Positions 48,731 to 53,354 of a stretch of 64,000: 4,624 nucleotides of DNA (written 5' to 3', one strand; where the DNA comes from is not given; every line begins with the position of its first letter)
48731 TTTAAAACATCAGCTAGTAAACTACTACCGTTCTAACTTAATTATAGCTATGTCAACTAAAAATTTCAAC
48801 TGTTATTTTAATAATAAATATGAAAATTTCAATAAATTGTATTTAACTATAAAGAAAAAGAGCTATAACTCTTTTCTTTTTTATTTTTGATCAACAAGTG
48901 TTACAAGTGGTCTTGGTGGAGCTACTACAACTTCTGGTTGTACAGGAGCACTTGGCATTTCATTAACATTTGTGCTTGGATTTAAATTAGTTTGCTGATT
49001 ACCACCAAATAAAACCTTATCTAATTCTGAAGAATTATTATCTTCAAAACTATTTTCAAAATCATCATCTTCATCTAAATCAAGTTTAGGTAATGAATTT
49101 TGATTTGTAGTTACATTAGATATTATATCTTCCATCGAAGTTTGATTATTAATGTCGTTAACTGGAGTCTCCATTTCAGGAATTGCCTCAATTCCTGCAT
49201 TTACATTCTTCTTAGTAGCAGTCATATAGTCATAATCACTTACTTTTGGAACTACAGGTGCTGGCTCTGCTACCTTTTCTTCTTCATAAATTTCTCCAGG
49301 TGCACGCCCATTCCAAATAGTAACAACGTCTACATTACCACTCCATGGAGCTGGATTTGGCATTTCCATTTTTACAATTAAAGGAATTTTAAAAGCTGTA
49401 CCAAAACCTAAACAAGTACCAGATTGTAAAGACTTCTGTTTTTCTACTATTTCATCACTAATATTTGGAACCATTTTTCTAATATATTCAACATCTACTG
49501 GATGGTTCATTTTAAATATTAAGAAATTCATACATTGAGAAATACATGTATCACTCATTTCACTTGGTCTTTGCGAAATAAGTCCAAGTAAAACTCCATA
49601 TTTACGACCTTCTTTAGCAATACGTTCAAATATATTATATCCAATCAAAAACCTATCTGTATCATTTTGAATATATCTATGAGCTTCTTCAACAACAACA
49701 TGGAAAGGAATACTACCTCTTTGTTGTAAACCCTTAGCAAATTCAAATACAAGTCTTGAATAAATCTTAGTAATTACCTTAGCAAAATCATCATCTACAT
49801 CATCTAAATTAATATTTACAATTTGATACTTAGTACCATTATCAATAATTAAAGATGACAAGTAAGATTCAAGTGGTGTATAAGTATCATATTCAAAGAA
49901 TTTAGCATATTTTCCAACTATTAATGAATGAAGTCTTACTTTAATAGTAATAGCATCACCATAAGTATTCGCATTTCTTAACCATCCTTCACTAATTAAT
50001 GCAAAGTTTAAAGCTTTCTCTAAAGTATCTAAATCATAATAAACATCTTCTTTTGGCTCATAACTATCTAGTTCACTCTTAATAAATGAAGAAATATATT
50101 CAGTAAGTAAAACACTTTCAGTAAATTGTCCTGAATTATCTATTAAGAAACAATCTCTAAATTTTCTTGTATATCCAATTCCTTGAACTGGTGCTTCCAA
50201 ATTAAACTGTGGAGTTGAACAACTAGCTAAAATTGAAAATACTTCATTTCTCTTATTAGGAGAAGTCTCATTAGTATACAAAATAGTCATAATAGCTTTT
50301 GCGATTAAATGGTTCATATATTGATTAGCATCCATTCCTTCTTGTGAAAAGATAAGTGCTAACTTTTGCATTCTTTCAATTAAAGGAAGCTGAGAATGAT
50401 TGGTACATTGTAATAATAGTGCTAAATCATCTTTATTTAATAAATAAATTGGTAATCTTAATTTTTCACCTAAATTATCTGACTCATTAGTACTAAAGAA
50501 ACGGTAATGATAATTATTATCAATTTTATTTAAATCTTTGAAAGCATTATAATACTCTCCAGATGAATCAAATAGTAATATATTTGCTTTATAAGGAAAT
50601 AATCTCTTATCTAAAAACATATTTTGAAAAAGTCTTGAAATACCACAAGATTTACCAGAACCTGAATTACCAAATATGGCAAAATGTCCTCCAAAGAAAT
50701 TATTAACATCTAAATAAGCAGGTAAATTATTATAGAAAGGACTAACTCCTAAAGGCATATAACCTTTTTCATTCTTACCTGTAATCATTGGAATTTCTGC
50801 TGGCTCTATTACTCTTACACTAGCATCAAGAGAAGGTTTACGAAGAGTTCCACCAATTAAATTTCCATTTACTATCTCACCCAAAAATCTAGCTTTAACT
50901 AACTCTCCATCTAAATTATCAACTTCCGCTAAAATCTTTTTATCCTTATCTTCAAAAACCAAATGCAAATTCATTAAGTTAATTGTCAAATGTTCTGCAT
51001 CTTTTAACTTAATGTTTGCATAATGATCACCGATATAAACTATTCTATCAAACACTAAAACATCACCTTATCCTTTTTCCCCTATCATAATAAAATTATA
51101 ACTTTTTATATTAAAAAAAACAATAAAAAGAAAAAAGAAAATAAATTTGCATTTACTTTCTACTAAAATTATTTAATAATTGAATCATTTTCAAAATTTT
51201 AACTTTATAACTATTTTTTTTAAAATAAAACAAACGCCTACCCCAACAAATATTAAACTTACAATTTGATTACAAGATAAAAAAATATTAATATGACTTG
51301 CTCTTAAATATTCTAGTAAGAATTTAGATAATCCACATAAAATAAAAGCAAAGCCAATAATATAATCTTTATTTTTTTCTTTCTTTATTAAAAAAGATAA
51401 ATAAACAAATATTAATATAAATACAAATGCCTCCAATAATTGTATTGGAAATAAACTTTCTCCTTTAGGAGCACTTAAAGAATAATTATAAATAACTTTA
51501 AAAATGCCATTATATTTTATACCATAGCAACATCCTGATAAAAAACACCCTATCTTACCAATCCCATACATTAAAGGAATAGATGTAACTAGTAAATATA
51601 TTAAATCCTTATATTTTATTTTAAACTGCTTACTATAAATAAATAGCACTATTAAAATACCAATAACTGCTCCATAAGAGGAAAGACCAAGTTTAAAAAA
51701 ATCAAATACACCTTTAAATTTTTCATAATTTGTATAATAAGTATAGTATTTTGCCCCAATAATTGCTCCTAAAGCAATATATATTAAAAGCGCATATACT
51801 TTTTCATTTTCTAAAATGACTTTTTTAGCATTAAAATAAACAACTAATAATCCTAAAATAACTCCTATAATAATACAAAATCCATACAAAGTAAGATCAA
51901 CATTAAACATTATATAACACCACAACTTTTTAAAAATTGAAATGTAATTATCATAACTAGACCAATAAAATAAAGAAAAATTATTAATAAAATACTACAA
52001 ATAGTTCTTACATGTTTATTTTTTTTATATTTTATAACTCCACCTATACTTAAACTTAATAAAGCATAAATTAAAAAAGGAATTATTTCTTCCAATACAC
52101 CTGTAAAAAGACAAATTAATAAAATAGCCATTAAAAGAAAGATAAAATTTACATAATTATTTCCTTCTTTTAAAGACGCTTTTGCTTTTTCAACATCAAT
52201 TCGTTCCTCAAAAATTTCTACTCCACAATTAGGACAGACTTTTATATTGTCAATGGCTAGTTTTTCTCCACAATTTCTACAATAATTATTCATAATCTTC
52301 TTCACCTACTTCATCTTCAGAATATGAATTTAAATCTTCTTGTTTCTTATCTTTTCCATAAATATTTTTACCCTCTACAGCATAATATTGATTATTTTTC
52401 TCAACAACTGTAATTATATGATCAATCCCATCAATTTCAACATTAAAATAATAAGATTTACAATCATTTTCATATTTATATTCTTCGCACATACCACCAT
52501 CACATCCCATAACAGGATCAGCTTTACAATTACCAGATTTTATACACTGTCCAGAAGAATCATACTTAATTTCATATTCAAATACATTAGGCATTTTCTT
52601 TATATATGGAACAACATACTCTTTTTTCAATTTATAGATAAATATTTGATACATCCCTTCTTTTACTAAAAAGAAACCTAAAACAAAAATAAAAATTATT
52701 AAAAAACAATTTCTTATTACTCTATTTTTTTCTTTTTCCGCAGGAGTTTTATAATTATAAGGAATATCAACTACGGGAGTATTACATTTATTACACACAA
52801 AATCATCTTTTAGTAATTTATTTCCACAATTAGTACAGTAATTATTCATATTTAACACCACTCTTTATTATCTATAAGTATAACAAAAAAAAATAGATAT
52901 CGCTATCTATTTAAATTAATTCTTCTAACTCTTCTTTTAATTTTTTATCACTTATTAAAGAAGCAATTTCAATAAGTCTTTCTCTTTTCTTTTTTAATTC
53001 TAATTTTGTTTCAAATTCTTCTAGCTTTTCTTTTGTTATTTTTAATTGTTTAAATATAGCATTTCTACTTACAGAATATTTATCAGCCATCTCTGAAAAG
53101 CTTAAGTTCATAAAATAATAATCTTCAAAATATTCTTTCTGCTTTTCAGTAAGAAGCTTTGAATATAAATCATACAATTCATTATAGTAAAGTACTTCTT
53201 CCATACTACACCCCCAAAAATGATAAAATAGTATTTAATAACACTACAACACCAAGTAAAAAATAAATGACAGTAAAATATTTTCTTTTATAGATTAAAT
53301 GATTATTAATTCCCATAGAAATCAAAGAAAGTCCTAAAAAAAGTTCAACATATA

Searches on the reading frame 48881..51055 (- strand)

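Call 11: search_protein_families(library=pfam, proteins=[window:48881-51055:-], max_evalue=0.01)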
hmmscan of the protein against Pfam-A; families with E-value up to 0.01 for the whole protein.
window:48881-51055:- (724 aa): 2 families
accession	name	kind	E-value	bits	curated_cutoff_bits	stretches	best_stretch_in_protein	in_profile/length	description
PF01935.23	DUF87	-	8.5e-18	65.7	23.2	1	109-255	10-145/220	Helicase HerA, central domain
PF01580.24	FtsK_SpoIIIE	-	0.0097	15.8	24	0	102-148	20-65/221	FtsK/SpoIIIE family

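Call 86: search_protein_families(library=pfam, proteins=[window:48881-51055:-], max_evalue=1)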
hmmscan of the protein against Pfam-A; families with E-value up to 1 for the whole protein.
window:48881-51055:- (724 aa): 4 families
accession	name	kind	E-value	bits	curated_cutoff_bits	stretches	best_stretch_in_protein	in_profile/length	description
PF01935.23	DUF87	-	8.5e-18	65.7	23.2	1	109-255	10-145/220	Helicase HerA, central domain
PF01580.24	FtsK_SpoIIIE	-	0.0097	15.8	24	1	102-148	20-65/221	FtsK/SpoIIIE family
PF12846.13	AAA_10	-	0.037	13.5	27.5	0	123-181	22-74/362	AAA-like domain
PF10412.15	TrwB_AAD_bind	-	0.053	12.8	20.5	1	123-175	16-62/387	Type IV secretion-system coupling protein DNA-binding domain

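Call 92: search_protein_families(library=padloc, proteins=[window:48881-51055:-], max_evalue=0.01)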
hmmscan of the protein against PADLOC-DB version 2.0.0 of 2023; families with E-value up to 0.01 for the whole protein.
window:48881-51055:- (724 aa): 15 families
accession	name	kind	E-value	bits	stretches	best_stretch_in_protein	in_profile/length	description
PDLC04102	HerA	-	3.4e-104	347.5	1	94-583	147-639/654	-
PDLC04105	HerA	-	1.5e-62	210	2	390-587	358-559/576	-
PDLC04098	HerA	-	3.5e-56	189.1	1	63-586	114-671/686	-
PDLC04106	HerA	-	1.1e-54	184.1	2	370-584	424-649/667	-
PDLC04097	HerA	-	4.7e-48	162.2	1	53-583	91-613/618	-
PDLC02188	HerA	-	1.7e-46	157.3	1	115-582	137-561/578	-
PDLC02185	HerA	-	1.3e-42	144.3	2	408-582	404-580/585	-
PDLC04100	HerA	-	7e-40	135.3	2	406-582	396-573/580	-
PDLC04104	HerA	-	2.5e-34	116.6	1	383-586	153-359/379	-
PDLC04103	HerA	-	4.9e-33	112.3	2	362-581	350-574/579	-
PDLC04140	mad8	-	9.2e-14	49.7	1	122-565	27-301/314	mads_8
PDLC04101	HerA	-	3.2e-11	40.6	1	103-215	149-252/400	-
PDLC01055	HerA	-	2e-09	34.8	2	419-563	390-524/532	Type III coevolved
PDLC04107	HerA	-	2.8e-09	34.4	1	102-214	149-256/306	-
PDLC04099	HerA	-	8.4e-07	26.5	1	109-169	156-211/214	-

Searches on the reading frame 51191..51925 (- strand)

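Call 11: search_protein_families(library=pfam, proteins=[window:51191-51925:-], max_evalue=0.01)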
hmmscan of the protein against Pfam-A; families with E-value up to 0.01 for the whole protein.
window:51191-51925:- (244 aa): 1 family
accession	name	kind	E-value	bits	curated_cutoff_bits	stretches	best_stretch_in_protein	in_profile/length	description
PF01790.23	LGT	-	5.2e-35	121.3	24.9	1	7-234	7-238/240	Prolipoprotein diacylglyceryl transferase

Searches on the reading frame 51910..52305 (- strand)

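Call 11: search_protein_families(library=pfam, proteins=[window:51910-52305:-], max_evalue=0.01)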
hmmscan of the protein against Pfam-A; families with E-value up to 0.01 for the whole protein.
window:51910-52305:- (131 aa): 10 families
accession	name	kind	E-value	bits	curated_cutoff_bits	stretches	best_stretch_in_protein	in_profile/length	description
PF05810.19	NinF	-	5.1e-06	26.7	27.5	1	8-27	1-20/25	NinF protein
PF12773.13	DZR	-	0.00059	20.4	27.3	1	6-30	12-33/45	Double zinc ribbon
PF13240.11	Zn_Ribbon_1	-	0.0013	18.9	25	1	8-28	1-20/23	zinc-ribbon domain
PF08271.17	Zn_Ribbon_TF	-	0.0024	17.8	29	0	9-40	3-38/43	TFIIB zinc-binding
PF13248.11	Zn_ribbon_3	-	0.0026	17.6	27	1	7-30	3-25/26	zinc-ribbon domain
PF10083.14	DUF2321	-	0.004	17.2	24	1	3-32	23-48/157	Uncharacterized protein conserved in bacteria (DUF2321)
PF17915.7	zf_Rg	-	0.0048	16.7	25.5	0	22-37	8-23/49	Reverse gyrase zinc finger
PF09991.14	DUF2232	-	0.0049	16.5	27.8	1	47-121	35-108/290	Predicted membrane protein (DUF2232)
PF15080.11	DUF4547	-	0.0081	16.3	27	1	40-105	43-106/196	Domain of unknown function (DUF4547)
PF24463.1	DUF7577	-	0.009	16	28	0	8-16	18-26/27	Domain of unknown function (DUF7577)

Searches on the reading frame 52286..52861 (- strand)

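Call 11: search_protein_families(library=pfam, proteins=[window:52286-52861:-], max_evalue=0.01)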
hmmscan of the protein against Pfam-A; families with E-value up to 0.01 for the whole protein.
window:52286-52861:- (191 aa): 2 families
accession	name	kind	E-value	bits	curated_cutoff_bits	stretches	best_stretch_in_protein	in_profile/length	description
PF13240.11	Zn_Ribbon_1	-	0.0024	18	25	1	8-30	1-23/23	zinc-ribbon domain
PF12773.13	DZR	-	0.0096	16.5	27.3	0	9-30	1-22/45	Double zinc ribbon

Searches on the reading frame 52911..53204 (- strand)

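Call 11: search_protein_families(library=pfam, proteins=[window:52911-53204:-], max_evalue=0.01)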
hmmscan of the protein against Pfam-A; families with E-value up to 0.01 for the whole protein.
window:52911-53204:- (97 aa): 4 families
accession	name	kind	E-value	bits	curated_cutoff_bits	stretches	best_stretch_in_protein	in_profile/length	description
PF04297.20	UPF0122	-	8e-24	84.3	22.7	1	1-92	1-92/101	Putative helix-turn-helix protein, YlxM / p13 like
PF04545.22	Sigma70_r4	-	0.00035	20.5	24.1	1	18-50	5-37/50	Sigma-70, region 4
PF06530.18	Phage_antitermQ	-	0.00054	20.3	26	1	19-70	64-115/118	Phage antitermination protein Q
PF08279.18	HTH_11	-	0.0083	16.4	25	0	34-66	16-44/55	HTH domain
